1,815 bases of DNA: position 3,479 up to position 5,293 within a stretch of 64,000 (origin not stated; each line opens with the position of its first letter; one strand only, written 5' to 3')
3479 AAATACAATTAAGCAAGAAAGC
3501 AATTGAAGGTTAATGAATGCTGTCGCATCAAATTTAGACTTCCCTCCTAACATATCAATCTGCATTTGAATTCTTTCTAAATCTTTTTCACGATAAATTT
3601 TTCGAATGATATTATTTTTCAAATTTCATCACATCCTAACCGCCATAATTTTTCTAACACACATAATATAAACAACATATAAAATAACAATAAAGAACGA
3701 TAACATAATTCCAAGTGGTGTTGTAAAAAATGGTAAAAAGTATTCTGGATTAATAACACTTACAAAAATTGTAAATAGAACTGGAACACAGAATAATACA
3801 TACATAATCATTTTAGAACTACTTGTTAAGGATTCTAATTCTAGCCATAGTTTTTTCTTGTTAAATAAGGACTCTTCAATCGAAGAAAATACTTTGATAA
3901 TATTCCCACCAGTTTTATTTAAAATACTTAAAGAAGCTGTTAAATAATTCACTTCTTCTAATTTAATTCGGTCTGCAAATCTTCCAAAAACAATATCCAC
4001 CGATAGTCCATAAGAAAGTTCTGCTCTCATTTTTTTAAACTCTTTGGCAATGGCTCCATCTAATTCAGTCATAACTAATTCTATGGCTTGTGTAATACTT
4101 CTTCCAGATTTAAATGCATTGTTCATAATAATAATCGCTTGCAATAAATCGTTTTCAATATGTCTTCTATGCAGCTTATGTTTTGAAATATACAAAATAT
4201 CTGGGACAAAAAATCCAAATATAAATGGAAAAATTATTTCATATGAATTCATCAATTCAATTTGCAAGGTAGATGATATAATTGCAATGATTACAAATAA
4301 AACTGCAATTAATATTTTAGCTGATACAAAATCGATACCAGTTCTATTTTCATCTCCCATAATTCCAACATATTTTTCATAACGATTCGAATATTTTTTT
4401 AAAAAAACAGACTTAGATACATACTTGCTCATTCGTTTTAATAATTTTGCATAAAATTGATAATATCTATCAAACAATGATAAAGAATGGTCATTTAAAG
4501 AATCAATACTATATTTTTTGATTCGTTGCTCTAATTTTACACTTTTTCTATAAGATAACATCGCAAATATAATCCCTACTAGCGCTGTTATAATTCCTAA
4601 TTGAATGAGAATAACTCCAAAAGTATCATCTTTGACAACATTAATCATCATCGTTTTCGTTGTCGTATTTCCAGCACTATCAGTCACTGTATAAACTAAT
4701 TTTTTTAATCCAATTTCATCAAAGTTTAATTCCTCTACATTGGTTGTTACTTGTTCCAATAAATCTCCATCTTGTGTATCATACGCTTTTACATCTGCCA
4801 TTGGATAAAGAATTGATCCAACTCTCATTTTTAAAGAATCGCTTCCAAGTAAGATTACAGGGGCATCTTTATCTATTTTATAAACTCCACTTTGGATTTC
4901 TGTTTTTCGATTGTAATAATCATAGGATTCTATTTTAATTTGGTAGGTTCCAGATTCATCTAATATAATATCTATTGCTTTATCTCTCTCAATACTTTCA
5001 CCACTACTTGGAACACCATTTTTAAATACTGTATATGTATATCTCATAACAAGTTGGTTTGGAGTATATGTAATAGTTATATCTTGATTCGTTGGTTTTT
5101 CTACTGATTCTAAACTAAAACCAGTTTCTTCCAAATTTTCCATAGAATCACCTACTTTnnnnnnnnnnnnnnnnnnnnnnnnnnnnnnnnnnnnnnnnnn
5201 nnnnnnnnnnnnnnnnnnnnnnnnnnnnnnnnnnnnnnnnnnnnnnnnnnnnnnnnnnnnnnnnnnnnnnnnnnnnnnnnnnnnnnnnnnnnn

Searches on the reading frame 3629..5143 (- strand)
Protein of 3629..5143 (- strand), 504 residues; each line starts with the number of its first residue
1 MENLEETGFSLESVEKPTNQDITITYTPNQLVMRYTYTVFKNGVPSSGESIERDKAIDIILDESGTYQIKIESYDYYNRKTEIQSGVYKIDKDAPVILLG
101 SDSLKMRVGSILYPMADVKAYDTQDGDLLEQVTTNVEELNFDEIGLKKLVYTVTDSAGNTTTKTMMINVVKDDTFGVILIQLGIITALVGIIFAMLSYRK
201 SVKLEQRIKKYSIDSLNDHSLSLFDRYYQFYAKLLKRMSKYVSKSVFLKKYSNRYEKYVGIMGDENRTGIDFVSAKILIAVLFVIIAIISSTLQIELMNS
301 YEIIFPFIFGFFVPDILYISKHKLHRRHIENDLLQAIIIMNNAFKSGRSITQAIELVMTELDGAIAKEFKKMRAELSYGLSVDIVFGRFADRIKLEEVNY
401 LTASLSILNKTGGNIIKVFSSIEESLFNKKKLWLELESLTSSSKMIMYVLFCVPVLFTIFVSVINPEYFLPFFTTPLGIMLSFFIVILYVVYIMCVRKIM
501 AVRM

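Call 4: search_protein_families(library=pfam, proteins=[window:3629-5143:-], max_evalue=0.1)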
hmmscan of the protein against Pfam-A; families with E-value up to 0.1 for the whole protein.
window:3629-5143:- (504 aa): 5 families
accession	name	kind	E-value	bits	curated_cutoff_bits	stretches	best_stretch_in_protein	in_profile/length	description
PF00482.28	T2SSF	-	7.3e-13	49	25.2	1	340-461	5-123/125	Type II secretion system (T2SS), protein F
PF16403.11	Bact_surface_Ig-like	-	8.9e-07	29.3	27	1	100-169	5-71/71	Bacterial surface protein, Ig-like domain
PF13750.12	Big_3_3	-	0.034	14.3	27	0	64-120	14-70/157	Bacterial Ig-like domain (group 3)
PF07173.17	GRDP-like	-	0.064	14.4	22.7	0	206-269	56-115/143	Glycine-rich domain-containing protein-like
PF17963.7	Big_9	-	0.089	14.1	23.6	0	140-167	61-88/89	Bacterial Ig domain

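Call 6: search_protein_families(library=ncbifam, proteins=[window:3629-5143:-], max_evalue=0.01)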
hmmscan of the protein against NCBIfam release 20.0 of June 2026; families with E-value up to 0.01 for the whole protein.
window:3629-5143:- (504 aa): 0 families

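Call 18: find_homologous_proteins(query=window:3629-5143:-)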
Query window:3629-5143:- (504 aa): 1734 proteins with E <= 0.001 among 8000 candidates; the best 120 are listed.
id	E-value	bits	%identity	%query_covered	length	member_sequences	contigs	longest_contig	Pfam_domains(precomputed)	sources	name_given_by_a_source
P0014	0.0e+0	1014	92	100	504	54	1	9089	PF16403.12,PF00482.29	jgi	jgi:Flp pilus assembly protein TadB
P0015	2.7e-289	978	88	100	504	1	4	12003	PF16403.12,PF00482.29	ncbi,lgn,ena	-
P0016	1.1e-257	874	78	100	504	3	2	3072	PF16403.12,PF00482.29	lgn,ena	-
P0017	2.0e-257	873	79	99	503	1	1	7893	PF16403.12,PF00482.29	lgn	-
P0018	7.3e-247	838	76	100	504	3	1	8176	PF16403.12,PF00482.29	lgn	-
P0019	6.1e-246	835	74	100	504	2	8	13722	PF16403.12,PF00482.29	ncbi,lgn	-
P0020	3.6e-245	832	75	100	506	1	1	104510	PF16403.12,PF00482.29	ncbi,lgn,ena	-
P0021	6.6e-243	825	75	99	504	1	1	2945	PF00482.29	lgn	-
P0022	5.0e-242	822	75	98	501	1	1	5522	PF16403.12,PF00482.29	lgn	-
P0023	1.9e-240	817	74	98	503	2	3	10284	PF16403.12,PF00482.29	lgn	-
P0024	8.5e-231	785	70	100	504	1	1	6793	PF16403.12,PF00482.29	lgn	-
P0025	4.4e-223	760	69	100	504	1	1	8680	PF16403.12,PF00482.29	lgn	-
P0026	1.5e-201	689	63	100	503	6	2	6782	PF16403.12,PF00482.29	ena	-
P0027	1.5e-178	613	56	100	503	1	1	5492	PF00482.29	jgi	-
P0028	1.1e-177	610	56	100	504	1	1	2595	PF16403.12,PF00482.29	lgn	-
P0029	2.3e-176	606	57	98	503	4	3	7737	PF16403.12,PF00482.29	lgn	-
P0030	2.4e-172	592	57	97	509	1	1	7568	PF16403.12,PF00482.29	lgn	-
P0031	6.3e-172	591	56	98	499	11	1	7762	PF16403.12,PF00482.29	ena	-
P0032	9.5e-171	587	56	100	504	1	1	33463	PF16403.12,PF00482.29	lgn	-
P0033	1.9e-170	586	57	97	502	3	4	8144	PF16403.12,PF00482.29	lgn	-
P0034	7.7e-168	578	56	98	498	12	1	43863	PF00482.29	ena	-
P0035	8.6e-168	577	54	98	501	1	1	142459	PF16403.12,PF00482.29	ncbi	-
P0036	6.8e-167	574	55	99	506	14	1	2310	PF16403.12,PF00482.29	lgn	-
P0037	1.0e-166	574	55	98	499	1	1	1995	PF16403.12,PF00482.29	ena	-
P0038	2.7e-166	572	53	100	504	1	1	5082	PF16403.12,PF00482.29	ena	-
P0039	4.0e-166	572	54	99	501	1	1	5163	PF16403.12,PF00482.29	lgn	-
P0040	4.3e-166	572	55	99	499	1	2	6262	PF16403.12,PF00482.29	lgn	-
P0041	6.2e-166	571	54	99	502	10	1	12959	PF16403.12,PF00482.29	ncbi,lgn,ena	-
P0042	3.3e-164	566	53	94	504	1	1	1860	PF16403.12,PF00482.29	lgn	-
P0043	6.0e-164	565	54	99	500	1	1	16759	PF16403.12,PF00482.29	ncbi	-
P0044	1.5e-163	563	54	100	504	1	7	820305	PF00482.29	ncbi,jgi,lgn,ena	jgi:tight adherence protein B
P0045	2.6e-163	563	55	97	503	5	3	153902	PF16403.12,PF00482.29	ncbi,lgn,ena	-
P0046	8.6e-163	561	55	99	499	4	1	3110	PF16403.12,PF00482.29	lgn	-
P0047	9.5e-163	561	56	97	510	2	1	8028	PF00482.29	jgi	-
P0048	4.0e-162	559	54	99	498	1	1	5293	PF16403.12,PF00482.29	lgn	-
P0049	7.9e-162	558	53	99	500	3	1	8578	PF16403.12,PF00482.29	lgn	-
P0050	1.4e-161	557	53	99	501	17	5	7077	PF16403.12,PF00482.29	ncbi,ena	-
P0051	1.6e-161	557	55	98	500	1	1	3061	PF16403.12,PF00482.29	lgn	-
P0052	2.2e-161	556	52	98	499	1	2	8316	PF16403.12,PF00482.29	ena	-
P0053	3.2e-161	556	53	100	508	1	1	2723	PF16403.12,PF00482.29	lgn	-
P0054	6.1e-161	555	52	99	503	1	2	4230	PF16403.12,PF00482.29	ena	-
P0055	8.2e-161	554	54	99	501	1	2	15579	PF16403.12,PF00482.29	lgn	-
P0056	1.6e-160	553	54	99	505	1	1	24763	PF16403.12,PF00482.29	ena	-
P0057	2.6e-160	553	55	99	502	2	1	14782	PF16403.12,PF00482.29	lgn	-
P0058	6.0e-160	551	54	99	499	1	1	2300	PF16403.12,PF00482.29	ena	-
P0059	7.0e-160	551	52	99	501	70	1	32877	PF16403.12,PF00482.29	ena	-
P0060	1.1e-159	551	54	98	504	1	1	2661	PF16403.12,PF00482.29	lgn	-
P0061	1.4e-159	550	53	98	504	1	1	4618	PF00482.29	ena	-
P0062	9.8e-159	548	51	99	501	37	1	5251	PF00482.29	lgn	-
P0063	1.1e-158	547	54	100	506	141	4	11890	PF16403.12,PF00482.29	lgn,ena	-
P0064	1.1e-158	547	55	97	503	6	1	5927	PF16403.12,PF00482.29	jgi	-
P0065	1.4e-158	547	54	99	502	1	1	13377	PF16403.12,PF00482.29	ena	-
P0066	1.7e-158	547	53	99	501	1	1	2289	PF16403.12,PF00482.29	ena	-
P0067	1.8e-158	547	52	99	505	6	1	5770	PF16403.12,PF00482.29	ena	-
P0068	2.1e-158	546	54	98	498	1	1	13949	PF16403.12,PF00482.29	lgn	-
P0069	2.2e-158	546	53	99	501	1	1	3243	PF16403.12,PF00482.29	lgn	-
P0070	3.1e-158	546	54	99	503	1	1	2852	PF00482.29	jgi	-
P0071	4.5e-158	545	53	98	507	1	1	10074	PF16403.12,PF00482.29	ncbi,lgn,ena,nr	ncbi:MAG: type II secretion system F family protein [Firmicutes bacterium]|nr:type II secretion syst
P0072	4.8e-158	545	51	99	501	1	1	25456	PF00482.29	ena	-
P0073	2.8e-157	543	54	99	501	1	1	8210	PF16403.12,PF00482.29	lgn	-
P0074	3.1e-157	543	54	99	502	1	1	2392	PF00482.29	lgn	-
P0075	6.7e-157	541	53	99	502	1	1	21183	PF00482.29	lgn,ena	-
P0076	1.4e-156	540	54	98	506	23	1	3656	PF16403.12,PF00482.29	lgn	-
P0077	3.7e-156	539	52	99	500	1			PF16403.12,PF00482.29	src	-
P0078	7.8e-156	538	52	100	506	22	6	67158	PF16403.12,PF00482.29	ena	-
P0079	9.0e-156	538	54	99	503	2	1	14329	PF00482.29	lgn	-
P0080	1.3e-155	537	53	98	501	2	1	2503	PF16403.12,PF00482.29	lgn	-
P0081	2.4e-155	536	51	100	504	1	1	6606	PF16403.12,PF00482.29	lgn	-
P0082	8.7e-155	534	54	99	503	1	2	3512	PF16403.12,PF00482.29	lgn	-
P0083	1.7e-154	534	53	100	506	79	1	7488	PF16403.12,PF00482.29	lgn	-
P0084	1.8e-154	533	53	100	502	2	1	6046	PF16403.12,PF00482.29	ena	-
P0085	2.0e-154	533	51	99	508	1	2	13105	PF00482.29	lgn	-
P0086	3.6e-154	532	51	98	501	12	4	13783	PF16403.12,PF00482.29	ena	-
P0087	3.8e-154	532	52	99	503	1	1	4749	PF16403.12,PF00482.29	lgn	-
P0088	5.0e-154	532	53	98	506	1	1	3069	PF16403.12,PF00482.29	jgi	-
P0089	1.4e-153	530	53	100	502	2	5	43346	PF16403.12,PF00482.29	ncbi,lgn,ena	-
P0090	2.1e-153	530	53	99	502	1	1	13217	PF16403.12,PF00482.29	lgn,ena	-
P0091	2.2e-153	530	53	97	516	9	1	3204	PF00482.29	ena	-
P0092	3.6e-153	529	52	100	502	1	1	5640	PF00482.29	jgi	-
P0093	8.4e-153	528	50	97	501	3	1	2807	PF16403.12,PF00482.29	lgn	-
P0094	1.5e-152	527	53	100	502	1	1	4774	PF16403.12,PF00482.29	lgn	-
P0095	9.2e-152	525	51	99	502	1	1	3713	PF00482.29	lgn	-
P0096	3.1e-151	523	52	91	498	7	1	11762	PF16403.12,PF00482.29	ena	-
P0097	8.2e-151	521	50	98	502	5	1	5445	PF16403.12,PF00482.29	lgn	-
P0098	1.3e-150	521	51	98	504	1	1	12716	PF16403.12,PF00482.29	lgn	-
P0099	1.9e-150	520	52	100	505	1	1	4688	PF16403.12,PF00482.29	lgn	-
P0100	2.9e-150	520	52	100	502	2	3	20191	PF16403.12,PF00482.29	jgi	-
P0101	3.3e-150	519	51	99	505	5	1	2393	PF02494.23,PF16403.12,PF00482.29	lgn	-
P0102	5.0e-150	519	51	97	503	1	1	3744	PF16403.12,PF00482.29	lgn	-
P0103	5.8e-150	519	50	97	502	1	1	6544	PF00482.29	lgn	-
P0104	1.8e-149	517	51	98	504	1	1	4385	PF16403.12,PF00482.29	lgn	-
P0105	3.7e-149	516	50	98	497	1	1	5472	PF16403.12,PF00482.29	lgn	-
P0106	6.5e-149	515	50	99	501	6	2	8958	PF16403.12,PF00482.29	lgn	-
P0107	1.1e-148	514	52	98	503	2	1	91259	PF16403.12,PF00482.29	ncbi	-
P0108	1.2e-148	514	52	96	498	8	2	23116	PF16403.12,PF00482.29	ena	-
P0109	2.1e-148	513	50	98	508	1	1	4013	PF00482.29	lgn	-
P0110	2.2e-148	513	50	98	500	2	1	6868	PF16403.12,PF00482.29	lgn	-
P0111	2.3e-148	513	50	99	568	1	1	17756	PF02494.23,PF16403.12,PF00482.29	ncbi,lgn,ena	-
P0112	3.2e-148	513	52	100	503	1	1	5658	PF16403.12,PF00482.29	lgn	-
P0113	3.6e-148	513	50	99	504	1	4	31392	PF00482.29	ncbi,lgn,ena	-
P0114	4.5e-148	512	50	99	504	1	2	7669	PF00482.29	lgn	-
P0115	5.8e-148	512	51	100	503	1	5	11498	PF16403.12,PF00482.29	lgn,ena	-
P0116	6.0e-148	512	50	99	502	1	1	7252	PF00482.29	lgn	-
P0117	6.4e-148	512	51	98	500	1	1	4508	PF00482.29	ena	-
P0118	6.8e-148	512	50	100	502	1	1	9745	PF16403.12,PF00482.29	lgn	-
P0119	7.2e-148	512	51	98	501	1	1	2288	PF16403.12,PF00482.29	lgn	-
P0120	7.6e-148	512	51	100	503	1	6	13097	PF16403.12,PF00482.29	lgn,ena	-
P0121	8.2e-148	512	50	99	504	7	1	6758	PF16403.12,PF00482.29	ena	-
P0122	9.7e-148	511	53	99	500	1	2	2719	PF00482.29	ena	-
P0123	1.1e-147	511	51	100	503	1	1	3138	PF16403.12,PF00482.29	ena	-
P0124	1.1e-147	511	50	99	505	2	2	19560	PF00482.29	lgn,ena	-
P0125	1.3e-147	511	52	98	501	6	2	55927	PF16403.12,PF00482.29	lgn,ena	-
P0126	1.4e-147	511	52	98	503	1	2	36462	PF16403.12,PF00482.29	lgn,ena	-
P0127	1.4e-147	511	52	98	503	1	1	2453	PF16403.12,PF00482.29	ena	-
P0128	1.6e-147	511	50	99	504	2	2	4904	PF00482.29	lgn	-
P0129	1.6e-147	511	51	99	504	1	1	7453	PF00482.29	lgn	-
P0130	1.8e-147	510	51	99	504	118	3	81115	PF16403.12,PF00482.29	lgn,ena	-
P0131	1.9e-147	510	51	100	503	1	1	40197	PF16403.12,PF00482.29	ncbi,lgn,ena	-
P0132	2.3e-147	510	50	98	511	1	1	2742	PF16403.12,PF00482.29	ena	-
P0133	2.8e-147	510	50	99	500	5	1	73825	PF16403.12,PF00482.29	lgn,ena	-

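Call 19: find_encoding_contigs(protein=P0044, flank=10000, max_places=2)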
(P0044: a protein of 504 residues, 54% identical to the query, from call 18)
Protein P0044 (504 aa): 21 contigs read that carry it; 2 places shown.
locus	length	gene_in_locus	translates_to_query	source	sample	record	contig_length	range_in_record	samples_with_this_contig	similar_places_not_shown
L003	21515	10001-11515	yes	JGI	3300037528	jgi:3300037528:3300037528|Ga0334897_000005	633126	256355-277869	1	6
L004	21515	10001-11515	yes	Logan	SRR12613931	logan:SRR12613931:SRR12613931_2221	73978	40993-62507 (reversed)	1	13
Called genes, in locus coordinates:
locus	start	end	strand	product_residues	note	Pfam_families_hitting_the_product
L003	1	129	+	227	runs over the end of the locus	PF20582:UPF0758_N, PF04002:RadC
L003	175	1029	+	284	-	PF04085:MreC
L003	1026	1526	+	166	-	PF04093:MreD (weak)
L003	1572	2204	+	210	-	PF01551:Peptidase_M23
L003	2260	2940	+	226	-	PF02163:Peptidase_M50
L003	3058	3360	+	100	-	PF00829:Ribosomal_L21p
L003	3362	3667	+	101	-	PF04327:Peptidase_Prp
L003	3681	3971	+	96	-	PF01016:Ribosomal_L27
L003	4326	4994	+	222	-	PF02517:Rce1-like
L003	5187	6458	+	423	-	PF01018:GTP1_OBG, PF02421:FeoB_N, PF01926:MMR_HSR1, PF09269:DUF1967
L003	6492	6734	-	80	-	PF02643:DUF192 (weak)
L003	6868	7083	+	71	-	-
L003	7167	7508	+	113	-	PF07811:TadE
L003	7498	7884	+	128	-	PF07811:TadE (weak)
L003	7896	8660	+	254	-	PF07015:VirC1 (faint), PF10609:ParA, PF13614:AAA_31, PF01656:CbiA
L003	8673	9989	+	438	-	PF00437:T2SSE, PF27713:UCP018868 (weak)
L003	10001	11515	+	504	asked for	PF00482:T2SSF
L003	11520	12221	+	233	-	PF00482:T2SSF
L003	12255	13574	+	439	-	PF01225:Mur_ligase, PF08245:Mur_ligase_M, PF02875:Mur_ligase_C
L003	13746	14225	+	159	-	-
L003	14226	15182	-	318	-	PF11858:DUF3378, PF01351:RNase_HII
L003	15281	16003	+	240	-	PF02674:Colicin_V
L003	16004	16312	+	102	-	PF00085:Thioredoxin, PF14595:Thioredoxin_9 (weak), PF13098:Thioredoxin_2, PF13905:Thioredoxin_8 (weak), PF13192:Thioredoxin_3 (faint)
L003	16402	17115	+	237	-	PF20260:PUA_4, PF04452:Methyltrans_RNA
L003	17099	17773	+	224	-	-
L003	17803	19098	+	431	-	PF00919:UPF0004, PF04055:Radical_SAM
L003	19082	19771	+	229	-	-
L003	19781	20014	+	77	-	PF06949:DUF1292 (weak)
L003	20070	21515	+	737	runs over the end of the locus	PF23139:OB_YrrC, PF13401:AAA_22 (faint), PF14490:HHH_RecD2, PF13086:AAA_11 (weak), PF13245:AAA_19, PF13604:AAA_30, PF18335:SH3_13, PF13538:UvrD_C_2, +2 more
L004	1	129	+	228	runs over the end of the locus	PF20582:UPF0758_N, PF04002:RadC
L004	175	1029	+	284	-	PF04085:MreC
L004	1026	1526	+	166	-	PF04093:MreD (weak)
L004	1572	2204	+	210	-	PF01551:Peptidase_M23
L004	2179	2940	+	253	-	PF02163:Peptidase_M50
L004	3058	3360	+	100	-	PF00829:Ribosomal_L21p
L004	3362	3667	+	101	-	PF04327:Peptidase_Prp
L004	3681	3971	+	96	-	PF01016:Ribosomal_L27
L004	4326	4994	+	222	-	PF02517:Rce1-like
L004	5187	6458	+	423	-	PF01018:GTP1_OBG, PF02421:FeoB_N, PF01926:MMR_HSR1, PF09269:DUF1967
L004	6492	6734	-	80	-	PF02643:DUF192 (weak)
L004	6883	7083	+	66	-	-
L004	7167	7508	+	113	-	PF07811:TadE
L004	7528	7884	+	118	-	-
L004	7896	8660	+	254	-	PF07015:VirC1 (faint), PF10609:ParA, PF13614:AAA_31, PF01656:CbiA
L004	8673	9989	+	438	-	PF00437:T2SSE, PF27713:UCP018868 (weak)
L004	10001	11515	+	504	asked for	PF00482:T2SSF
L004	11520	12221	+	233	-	PF00482:T2SSF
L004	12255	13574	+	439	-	PF01225:Mur_ligase, PF08245:Mur_ligase_M, PF02875:Mur_ligase_C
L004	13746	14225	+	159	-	-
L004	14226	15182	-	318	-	PF11858:DUF3378, PF01351:RNase_HII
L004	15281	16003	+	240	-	PF02674:Colicin_V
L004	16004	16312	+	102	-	PF00085:Thioredoxin, PF14595:Thioredoxin_9 (weak), PF13098:Thioredoxin_2, PF13905:Thioredoxin_8 (weak), PF13192:Thioredoxin_3 (faint)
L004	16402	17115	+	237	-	PF20260:PUA_4, PF04452:Methyltrans_RNA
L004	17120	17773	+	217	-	-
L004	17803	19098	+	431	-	PF00919:UPF0004, PF04055:Radical_SAM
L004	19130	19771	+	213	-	-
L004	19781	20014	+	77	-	PF06949:DUF1292 (weak)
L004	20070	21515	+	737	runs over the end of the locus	PF23139:OB_YrrC, PF13401:AAA_22 (faint), PF14490:HHH_RecD2, PF13086:AAA_11 (weak), PF13245:AAA_19, PF13604:AAA_30, PF18335:SH3_13, PF13538:UvrD_C_2, +2 more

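Call 20: find_encoding_contigs(protein=P0035, flank=10000, max_places=2)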
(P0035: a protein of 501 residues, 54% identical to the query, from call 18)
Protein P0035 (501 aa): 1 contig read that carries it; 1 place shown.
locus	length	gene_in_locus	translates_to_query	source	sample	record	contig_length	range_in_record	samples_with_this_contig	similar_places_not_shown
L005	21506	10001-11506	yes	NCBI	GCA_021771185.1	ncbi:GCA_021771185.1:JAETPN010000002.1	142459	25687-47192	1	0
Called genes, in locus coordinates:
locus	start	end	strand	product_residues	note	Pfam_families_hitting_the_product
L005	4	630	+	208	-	PF02163:Peptidase_M50 (faint)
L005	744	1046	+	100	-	PF00829:Ribosomal_L21p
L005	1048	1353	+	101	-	PF04327:Peptidase_Prp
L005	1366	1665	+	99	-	PF01016:Ribosomal_L27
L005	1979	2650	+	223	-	PF02517:Rce1-like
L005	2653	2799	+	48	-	-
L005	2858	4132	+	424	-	PF01018:GTP1_OBG, PF02421:FeoB_N, PF01926:MMR_HSR1, PF09269:DUF1967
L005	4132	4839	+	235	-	-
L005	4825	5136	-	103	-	PF02643:DUF192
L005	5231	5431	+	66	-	-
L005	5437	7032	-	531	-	PF19484:DUF6020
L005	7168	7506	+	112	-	PF07811:TadE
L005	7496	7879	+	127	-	-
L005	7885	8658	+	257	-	PF00142:Fer4_NifH (weak), PF01656:CbiA, PF06564:CBP_BcsQ, PF09140:MipZ (faint), PF10609:ParA, PF13614:AAA_31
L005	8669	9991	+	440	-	PF00437:T2SSE, PF27713:UCP018868 (weak), PF00005:ABC_tran (faint)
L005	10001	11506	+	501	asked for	PF16403:Bact_surface_Ig-like (weak), PF00482:T2SSF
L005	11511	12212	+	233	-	PF00482:T2SSF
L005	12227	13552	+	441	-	PF01225:Mur_ligase, PF08245:Mur_ligase_M, PF02875:Mur_ligase_C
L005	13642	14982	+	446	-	PF01225:Mur_ligase (weak), PF08245:Mur_ligase_M, PF02875:Mur_ligase_C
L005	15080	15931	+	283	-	-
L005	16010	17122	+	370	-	PF01702:TGT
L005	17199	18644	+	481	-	-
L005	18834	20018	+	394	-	PF05725:FNIP (faint), PF13306:LRR_5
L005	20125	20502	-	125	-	PF12670:DUF3792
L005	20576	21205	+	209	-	PF04239:DUF421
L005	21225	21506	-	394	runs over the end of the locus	-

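Call 40: find_encoding_contigs(protein=P0026, flank=10000, max_places=2)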
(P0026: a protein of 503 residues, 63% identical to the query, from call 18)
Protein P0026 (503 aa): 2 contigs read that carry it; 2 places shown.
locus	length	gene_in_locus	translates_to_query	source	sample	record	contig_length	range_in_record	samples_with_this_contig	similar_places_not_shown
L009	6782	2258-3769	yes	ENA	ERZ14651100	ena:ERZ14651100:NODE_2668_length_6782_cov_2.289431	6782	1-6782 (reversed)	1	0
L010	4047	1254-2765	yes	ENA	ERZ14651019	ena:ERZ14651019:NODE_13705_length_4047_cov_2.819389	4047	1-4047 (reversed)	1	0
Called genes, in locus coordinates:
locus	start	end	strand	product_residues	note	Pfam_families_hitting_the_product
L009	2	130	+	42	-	?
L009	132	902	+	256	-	PF10609:ParA, PF13614:AAA_31, PF01656:CbiA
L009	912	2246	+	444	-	PF00437:T2SSE, PF27713:UCP018868 (weak), PF00005:ABC_tran (faint)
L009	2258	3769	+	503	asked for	PF16403:Bact_surface_Ig-like (weak), PF00482:T2SSF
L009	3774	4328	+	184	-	PF00482:T2SSF (weak)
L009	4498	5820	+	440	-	PF01225:Mur_ligase, PF08245:Mur_ligase_M, PF02875:Mur_ligase_C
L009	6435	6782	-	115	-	?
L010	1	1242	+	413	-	?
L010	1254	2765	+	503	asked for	PF16403:Bact_surface_Ig-like (weak), PF00482:T2SSF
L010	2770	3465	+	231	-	PF00482:T2SSF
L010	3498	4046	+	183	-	?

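Call 41: find_encoding_contigs(protein=P0032, flank=10000, max_places=2)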
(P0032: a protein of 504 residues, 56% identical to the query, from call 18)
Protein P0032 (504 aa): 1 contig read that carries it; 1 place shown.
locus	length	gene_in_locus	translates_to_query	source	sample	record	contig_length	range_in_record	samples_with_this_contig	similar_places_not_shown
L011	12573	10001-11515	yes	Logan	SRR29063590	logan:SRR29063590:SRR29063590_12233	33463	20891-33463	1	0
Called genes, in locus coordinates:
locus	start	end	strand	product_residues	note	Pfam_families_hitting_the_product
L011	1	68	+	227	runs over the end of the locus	PF20582:UPF0758_N, PF04002:RadC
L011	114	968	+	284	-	PF04085:MreC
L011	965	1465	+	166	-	PF04093:MreD (weak)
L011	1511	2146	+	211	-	PF01551:Peptidase_M23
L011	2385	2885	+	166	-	PF02163:Peptidase_M50 (weak)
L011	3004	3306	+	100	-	PF00829:Ribosomal_L21p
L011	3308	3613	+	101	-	PF04327:Peptidase_Prp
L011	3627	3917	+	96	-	PF01016:Ribosomal_L27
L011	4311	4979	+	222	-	PF02517:Rce1-like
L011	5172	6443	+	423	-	PF01018:GTP1_OBG, PF02421:FeoB_N, PF01926:MMR_HSR1, PF09269:DUF1967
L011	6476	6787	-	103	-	PF02643:DUF192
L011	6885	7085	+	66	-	-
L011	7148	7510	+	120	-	PF07811:TadE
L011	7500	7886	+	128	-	-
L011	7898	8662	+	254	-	PF10609:ParA, PF13614:AAA_31, PF01656:CbiA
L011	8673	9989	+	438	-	PF00437:T2SSE, PF27713:UCP018868 (weak), PF00005:ABC_tran (faint)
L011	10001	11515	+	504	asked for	PF16403:Bact_surface_Ig-like (weak), PF00482:T2SSF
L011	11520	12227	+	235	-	PF00482:T2SSF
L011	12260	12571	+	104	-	?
